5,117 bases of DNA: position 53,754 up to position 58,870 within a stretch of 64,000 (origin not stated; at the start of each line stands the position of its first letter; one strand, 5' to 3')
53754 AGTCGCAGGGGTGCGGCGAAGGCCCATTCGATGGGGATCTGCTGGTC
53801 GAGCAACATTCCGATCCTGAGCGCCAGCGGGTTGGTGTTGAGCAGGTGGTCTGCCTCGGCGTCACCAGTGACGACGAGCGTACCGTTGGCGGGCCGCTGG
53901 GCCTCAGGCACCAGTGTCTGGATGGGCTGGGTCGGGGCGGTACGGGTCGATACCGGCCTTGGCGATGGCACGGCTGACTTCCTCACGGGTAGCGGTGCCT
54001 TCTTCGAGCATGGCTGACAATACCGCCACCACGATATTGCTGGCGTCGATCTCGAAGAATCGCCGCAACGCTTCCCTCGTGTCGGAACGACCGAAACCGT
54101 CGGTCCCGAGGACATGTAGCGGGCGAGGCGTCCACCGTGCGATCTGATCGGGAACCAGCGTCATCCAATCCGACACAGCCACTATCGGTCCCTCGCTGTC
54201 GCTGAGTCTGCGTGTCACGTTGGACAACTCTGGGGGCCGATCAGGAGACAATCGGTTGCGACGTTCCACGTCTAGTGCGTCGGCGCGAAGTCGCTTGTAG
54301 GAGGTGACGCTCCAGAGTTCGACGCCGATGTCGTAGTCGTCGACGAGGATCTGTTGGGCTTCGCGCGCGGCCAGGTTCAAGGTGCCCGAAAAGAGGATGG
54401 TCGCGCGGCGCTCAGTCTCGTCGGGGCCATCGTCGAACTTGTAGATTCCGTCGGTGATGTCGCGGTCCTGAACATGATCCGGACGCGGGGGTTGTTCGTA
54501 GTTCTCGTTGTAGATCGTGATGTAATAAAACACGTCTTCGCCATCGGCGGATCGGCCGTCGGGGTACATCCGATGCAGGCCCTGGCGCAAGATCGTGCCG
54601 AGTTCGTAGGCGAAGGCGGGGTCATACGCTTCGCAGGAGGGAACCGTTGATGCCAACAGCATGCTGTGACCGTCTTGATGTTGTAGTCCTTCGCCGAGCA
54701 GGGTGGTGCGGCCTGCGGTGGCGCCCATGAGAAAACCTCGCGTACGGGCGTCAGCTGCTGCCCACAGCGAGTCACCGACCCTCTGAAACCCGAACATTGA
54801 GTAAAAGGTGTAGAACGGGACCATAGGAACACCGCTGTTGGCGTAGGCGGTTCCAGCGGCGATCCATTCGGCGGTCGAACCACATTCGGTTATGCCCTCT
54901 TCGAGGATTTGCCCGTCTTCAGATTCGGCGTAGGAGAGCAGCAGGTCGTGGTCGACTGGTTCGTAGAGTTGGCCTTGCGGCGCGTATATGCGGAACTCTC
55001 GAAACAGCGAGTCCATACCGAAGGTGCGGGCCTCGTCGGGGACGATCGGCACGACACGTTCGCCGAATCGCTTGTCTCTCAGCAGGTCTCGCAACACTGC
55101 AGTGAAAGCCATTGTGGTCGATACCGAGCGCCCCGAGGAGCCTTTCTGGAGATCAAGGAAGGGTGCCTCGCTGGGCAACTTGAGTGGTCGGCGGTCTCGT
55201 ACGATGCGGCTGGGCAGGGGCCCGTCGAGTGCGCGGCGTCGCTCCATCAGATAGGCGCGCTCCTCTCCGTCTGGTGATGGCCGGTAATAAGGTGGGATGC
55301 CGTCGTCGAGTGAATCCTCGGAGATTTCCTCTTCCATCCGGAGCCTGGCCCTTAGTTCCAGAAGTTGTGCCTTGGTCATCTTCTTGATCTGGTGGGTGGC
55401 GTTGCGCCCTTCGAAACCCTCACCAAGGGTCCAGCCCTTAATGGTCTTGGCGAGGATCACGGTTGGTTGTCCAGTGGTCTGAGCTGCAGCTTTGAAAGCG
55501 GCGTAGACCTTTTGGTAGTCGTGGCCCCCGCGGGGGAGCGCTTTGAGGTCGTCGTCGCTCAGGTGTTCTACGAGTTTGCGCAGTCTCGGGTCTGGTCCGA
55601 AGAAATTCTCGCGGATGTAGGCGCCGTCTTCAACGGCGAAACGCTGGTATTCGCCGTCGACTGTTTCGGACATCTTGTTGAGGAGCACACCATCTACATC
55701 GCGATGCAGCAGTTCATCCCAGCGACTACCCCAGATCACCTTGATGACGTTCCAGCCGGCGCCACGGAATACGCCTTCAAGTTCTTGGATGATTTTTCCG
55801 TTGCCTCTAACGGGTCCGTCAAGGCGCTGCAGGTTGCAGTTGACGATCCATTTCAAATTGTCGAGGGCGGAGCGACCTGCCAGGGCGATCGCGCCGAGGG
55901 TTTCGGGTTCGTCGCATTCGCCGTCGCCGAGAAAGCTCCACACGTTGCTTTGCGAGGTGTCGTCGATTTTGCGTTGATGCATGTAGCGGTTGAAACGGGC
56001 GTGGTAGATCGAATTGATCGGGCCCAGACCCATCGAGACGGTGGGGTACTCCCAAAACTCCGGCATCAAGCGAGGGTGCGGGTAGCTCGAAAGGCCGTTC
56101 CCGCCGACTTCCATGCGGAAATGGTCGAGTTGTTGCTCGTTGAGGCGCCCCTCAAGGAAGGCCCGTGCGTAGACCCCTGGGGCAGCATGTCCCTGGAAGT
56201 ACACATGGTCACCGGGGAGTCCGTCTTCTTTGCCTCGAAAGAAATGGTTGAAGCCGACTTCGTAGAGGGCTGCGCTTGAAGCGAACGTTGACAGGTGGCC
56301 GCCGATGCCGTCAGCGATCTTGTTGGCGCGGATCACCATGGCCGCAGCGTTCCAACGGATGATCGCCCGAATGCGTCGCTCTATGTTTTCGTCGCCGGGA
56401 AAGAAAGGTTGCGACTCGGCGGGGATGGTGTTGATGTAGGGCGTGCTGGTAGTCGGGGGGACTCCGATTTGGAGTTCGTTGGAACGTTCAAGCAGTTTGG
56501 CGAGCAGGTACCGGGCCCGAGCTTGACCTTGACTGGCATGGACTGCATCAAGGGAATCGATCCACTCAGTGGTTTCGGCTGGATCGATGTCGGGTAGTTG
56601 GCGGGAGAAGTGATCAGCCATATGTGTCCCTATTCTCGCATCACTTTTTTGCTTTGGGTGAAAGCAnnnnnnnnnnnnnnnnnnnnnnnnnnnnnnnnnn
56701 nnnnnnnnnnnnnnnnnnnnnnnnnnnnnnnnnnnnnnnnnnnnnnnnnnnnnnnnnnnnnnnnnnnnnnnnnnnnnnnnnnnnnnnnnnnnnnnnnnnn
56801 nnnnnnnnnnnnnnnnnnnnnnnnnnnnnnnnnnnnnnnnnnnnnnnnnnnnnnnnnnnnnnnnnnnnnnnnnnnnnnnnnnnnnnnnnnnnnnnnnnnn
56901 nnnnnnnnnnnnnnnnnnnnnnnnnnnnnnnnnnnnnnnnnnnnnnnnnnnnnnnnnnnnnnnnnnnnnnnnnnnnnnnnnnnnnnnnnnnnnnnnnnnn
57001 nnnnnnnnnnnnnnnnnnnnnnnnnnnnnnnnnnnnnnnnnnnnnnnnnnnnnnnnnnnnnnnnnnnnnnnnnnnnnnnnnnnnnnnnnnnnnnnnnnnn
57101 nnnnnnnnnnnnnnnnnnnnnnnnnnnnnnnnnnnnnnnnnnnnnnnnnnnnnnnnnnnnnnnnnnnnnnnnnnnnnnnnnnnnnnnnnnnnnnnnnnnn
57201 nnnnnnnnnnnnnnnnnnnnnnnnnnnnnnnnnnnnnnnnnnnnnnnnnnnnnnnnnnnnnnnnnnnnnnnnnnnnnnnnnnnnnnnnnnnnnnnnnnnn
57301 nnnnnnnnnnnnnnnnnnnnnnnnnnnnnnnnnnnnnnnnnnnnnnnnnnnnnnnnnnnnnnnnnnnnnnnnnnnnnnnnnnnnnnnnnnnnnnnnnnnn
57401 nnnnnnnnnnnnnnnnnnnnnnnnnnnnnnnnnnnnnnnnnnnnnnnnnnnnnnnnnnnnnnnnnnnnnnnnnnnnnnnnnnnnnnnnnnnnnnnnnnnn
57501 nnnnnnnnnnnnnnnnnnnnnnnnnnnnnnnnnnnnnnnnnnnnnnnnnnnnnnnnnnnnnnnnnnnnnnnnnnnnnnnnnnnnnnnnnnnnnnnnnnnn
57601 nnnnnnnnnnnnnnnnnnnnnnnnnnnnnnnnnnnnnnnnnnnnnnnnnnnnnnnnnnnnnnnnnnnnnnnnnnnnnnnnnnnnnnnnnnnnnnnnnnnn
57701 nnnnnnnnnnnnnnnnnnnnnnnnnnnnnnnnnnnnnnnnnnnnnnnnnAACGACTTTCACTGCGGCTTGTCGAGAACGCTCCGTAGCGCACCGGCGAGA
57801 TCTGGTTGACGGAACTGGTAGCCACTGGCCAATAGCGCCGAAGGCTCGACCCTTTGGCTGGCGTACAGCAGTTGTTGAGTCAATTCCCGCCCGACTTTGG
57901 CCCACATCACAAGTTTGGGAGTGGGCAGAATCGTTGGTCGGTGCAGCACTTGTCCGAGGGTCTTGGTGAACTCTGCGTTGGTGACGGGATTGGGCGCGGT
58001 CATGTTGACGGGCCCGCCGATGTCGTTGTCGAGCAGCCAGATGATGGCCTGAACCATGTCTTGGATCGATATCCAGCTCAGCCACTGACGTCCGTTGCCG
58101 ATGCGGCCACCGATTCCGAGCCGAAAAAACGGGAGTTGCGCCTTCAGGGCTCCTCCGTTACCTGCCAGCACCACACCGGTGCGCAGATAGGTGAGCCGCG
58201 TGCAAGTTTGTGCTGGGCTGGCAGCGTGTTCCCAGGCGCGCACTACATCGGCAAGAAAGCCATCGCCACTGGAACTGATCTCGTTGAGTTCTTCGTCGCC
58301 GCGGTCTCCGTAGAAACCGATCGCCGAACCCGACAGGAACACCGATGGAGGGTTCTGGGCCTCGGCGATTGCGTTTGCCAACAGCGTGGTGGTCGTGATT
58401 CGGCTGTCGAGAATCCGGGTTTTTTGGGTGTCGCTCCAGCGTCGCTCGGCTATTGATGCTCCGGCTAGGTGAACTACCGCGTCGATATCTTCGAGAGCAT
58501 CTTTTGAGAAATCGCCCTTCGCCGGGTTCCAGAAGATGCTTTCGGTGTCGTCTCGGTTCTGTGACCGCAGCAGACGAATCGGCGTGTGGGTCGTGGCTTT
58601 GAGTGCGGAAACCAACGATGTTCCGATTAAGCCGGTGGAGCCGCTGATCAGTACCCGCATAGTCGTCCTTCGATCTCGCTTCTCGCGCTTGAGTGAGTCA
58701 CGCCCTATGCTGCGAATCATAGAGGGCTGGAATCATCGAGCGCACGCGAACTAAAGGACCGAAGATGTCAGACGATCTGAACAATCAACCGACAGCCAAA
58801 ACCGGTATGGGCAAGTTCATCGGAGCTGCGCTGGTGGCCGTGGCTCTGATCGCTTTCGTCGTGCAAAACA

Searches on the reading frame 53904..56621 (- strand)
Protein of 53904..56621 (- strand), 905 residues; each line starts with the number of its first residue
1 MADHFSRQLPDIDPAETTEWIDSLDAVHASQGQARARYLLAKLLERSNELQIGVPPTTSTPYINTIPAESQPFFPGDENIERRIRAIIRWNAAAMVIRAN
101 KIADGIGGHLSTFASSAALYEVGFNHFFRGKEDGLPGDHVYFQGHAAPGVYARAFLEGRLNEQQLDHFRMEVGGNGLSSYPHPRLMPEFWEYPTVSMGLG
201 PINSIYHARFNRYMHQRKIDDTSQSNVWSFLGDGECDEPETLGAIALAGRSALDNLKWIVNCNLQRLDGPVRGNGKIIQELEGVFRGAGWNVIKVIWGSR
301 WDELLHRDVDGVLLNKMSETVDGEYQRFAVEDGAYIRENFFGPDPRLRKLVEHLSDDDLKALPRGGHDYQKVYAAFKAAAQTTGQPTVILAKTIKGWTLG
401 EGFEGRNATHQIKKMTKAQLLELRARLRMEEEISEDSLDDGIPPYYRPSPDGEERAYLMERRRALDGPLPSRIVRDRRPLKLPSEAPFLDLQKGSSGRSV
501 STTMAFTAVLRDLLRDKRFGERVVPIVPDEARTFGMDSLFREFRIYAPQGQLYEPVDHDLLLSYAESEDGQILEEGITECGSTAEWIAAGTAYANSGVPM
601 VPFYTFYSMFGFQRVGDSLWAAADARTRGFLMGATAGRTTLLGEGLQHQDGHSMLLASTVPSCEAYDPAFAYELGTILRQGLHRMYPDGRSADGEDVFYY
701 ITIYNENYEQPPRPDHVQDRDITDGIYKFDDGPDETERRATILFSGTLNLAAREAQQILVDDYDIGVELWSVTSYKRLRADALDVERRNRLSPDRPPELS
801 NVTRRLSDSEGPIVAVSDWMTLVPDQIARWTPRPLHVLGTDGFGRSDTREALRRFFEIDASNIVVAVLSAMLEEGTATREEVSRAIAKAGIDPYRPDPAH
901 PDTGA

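Call 41: search_protein_families(library=pfam, proteins=[window:53904-56621:-], max_evalue=0.00001)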
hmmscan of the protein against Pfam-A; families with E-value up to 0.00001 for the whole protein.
window:53904-56621:- (905 aa): 3 families
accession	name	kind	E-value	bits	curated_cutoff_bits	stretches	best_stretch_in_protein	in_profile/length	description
PF17831.6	PDH_E1_M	-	1.6e-88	296.3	23.2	1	492-711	15-229/229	Pyruvate dehydrogenase E1 component middle domain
PF22613.1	Transketolase_C_1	-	4e-13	50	27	1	725-859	1-113/113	Transketolase-like TK C-terminal domain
PF00456.26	Transketolase_N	-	2.8e-09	36.9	22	0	140-298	59-216/334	Transketolase, thiamine diphosphate binding domain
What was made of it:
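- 53904..56621 (-): E1 (AceE-type) 2-oxoacid dehydrogenase component, included as locus context. Pfam finds PDH_E1_M and Transketolase_C_1 (call 41).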

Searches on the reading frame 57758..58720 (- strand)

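Call 41: search_protein_families(library=pfam, proteins=[window:57758-58720:-], max_evalue=0.00001)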
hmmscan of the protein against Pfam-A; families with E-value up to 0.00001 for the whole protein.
window:57758-58720:- (320 aa): 2 families
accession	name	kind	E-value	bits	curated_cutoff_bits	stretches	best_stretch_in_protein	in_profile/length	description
PF01370.27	Epimerase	-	2.3e-15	57.1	20.9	1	23-142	1-124/240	NAD dependent epimerase/dehydratase family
PF08338.16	DUF1731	-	1.2e-10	41.4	27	1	268-314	2-46/47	Domain of unknown function (DUF1731)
